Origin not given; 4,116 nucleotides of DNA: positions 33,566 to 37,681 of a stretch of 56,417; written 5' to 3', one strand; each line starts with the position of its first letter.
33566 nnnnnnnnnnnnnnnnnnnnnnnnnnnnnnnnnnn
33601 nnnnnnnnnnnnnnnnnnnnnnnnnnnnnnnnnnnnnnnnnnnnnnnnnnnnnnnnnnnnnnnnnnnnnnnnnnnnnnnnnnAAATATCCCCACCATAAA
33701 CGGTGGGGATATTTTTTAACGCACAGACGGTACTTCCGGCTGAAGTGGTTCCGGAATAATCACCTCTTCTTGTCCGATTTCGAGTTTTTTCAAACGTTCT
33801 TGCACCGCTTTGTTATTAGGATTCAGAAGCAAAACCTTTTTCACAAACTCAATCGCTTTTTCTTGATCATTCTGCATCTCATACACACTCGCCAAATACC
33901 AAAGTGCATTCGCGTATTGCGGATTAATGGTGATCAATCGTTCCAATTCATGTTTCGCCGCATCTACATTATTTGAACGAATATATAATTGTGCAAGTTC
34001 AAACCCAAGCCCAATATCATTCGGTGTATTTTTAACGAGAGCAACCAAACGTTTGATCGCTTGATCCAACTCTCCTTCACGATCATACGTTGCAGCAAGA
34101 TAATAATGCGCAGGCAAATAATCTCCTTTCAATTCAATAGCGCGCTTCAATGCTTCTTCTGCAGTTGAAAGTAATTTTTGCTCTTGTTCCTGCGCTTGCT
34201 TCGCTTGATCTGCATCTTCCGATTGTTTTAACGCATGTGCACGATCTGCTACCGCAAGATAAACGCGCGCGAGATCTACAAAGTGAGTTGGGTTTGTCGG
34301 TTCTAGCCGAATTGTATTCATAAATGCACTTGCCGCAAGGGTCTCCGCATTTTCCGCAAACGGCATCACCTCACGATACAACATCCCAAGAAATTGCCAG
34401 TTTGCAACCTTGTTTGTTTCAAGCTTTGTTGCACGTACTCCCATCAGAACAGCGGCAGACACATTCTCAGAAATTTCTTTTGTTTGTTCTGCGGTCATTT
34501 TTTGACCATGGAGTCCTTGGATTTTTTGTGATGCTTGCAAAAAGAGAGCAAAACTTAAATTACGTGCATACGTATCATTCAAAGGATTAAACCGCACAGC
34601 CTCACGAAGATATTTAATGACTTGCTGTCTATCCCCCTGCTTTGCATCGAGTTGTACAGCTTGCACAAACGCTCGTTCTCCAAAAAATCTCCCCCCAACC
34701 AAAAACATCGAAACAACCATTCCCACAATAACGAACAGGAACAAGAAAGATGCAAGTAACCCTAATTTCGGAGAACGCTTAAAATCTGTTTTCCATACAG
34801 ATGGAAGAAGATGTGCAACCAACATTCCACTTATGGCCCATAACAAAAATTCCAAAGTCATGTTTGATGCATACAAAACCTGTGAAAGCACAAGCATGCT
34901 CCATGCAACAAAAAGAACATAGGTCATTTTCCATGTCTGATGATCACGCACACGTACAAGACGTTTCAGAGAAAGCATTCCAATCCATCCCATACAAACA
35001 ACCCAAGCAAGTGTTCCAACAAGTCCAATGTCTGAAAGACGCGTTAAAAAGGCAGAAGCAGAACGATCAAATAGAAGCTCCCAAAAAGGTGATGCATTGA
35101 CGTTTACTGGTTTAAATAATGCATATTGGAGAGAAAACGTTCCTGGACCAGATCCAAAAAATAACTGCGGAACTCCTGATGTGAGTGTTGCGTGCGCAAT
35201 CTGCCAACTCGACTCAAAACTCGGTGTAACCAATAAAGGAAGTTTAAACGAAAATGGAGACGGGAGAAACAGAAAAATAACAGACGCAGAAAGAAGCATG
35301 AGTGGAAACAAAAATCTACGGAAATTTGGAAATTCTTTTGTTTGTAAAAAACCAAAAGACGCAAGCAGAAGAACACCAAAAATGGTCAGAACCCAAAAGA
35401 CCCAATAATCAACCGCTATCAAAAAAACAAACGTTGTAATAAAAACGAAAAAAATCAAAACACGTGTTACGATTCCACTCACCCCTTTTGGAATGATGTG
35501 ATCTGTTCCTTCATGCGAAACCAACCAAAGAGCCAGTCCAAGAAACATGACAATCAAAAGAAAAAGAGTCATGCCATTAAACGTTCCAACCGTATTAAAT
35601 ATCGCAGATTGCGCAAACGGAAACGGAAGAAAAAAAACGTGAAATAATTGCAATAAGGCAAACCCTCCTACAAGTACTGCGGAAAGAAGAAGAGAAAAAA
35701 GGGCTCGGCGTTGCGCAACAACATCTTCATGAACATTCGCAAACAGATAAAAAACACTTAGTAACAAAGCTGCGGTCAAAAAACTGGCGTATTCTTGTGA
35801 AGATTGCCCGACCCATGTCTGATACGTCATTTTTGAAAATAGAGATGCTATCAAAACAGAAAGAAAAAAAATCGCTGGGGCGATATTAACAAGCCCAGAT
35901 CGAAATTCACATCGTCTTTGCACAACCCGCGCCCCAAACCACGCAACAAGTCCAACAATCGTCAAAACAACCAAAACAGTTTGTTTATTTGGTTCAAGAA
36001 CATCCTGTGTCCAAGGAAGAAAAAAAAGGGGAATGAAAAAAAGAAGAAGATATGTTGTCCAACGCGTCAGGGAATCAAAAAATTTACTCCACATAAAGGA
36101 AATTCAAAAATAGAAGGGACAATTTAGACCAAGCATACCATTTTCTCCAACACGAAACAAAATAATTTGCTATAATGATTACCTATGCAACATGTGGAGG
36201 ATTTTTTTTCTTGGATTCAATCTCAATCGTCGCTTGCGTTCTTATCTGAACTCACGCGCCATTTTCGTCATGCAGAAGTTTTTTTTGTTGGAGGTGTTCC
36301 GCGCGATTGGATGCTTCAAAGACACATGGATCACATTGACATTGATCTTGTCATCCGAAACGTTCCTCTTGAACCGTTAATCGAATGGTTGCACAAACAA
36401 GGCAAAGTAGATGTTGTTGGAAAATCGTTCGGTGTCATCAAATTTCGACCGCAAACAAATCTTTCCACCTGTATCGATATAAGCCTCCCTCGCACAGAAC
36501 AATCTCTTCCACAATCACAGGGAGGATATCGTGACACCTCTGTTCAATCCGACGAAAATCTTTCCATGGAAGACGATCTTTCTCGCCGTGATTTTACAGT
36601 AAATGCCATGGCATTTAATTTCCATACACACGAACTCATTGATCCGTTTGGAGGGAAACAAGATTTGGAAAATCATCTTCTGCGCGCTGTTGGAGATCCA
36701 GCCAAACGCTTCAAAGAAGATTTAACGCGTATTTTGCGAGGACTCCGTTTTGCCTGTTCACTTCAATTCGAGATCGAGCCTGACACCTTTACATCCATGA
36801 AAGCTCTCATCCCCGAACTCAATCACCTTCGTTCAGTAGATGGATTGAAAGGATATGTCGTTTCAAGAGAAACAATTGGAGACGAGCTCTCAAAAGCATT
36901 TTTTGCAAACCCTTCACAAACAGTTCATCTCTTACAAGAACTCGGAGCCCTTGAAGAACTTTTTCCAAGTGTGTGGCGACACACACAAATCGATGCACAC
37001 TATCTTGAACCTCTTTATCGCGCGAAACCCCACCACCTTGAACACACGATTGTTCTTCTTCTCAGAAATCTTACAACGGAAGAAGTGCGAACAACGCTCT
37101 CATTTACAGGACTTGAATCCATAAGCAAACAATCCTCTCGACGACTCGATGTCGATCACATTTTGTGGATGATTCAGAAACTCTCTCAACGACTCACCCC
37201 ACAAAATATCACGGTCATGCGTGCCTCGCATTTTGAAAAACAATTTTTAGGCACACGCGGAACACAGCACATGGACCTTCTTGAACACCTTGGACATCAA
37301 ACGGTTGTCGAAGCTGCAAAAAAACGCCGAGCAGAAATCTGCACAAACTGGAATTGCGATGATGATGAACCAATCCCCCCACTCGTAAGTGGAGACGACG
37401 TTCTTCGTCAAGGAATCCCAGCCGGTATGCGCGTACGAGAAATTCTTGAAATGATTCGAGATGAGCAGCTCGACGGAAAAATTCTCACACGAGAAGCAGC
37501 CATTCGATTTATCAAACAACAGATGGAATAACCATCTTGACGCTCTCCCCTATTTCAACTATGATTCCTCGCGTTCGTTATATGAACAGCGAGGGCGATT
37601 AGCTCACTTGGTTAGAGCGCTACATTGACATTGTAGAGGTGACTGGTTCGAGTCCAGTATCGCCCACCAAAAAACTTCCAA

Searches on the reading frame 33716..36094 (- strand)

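Call 40: search_protein_families(library=pfam, proteins=[window:33716-36094:-], max_evalue=0.001)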
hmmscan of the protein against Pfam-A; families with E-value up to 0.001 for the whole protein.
window:33716-36094:- (792 aa): 18 families
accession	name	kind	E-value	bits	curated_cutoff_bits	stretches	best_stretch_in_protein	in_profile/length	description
PF07719.23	TPR_2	-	1.2e-14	53.6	27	1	728-761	1-34/34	Tetratricopeptide repeat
PF13428.12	TPR_14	-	3.7e-13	49.2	23.5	0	662-703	3-44/44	Tetratricopeptide repeat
PF14559.12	TPR_19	-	4.1e-13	49.9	25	2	706-765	3-62/68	Tetratricopeptide repeat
PF13431.12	TPR_17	-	9.8e-12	44.6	24.4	0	649-680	2-33/34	Tetratricopeptide repeat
PF13181.12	TPR_8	-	1.3e-10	41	25.7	0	699-727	6-34/34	Tetratricopeptide repeat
PF00515.34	TPR_1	-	3.8e-10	39.6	27.8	0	733-761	6-34/34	Tetratricopeptide repeat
PF13432.12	TPR_16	-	1.4e-09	38.6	32.7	1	699-755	2-58/65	Tetratricopeptide repeat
PF23914.1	TPR_CcmH_CycH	-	1.3e-06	28.8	42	0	679-761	69-154/158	Cytochrome c-type biogenesis protein H TPR domain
PF13174.12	TPR_6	-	1.9e-06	28.5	26.3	0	730-760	2-32/33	Tetratricopeptide repeat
PF13414.12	TPR_11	-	7.9e-06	25.9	26.8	0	702-741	2-41/42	TPR repeat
PF13371.12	TPR_9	-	0.00015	22.1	35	0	669-727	4-62/73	Tetratricopeptide repeat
PF12569.14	NatA_aux_su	-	0.0002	20.9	33.3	0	597-718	134-250/515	N-terminal acetyltransferase A, auxiliary subunit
PF23557.1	TPR_leprecan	-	0.00044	20.2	27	0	717-769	252-304/310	Leprecan family TPR-like repeat region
PF13176.12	TPR_7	-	0.00063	20.1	27.9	0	666-687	5-28/36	Tetratricopeptide repeat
PF25063.1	ARM_TT21_C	-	0.00068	20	35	1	658-760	21-127/209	Tetratricopeptide repeat protein 21 C-terminal ARM domain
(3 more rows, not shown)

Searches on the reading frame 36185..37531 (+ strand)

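Call 40: search_protein_families(library=pfam, proteins=[window:36185-37531:+], max_evalue=0.001)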
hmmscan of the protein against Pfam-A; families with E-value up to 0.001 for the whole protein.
window:36185-37531:+ (448 aa): 2 families
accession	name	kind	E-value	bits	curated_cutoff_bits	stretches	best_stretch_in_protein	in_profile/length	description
PF01743.26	PolyA_pol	-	2.7e-20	73.4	23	1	33-167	2-126/126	Poly A polymerase head domain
PF12627.12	PolyA_pol_RNAbd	-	4.9e-07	29.9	22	0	230-264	26-61/64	Probable RNA and SrmB- binding site of polymerase A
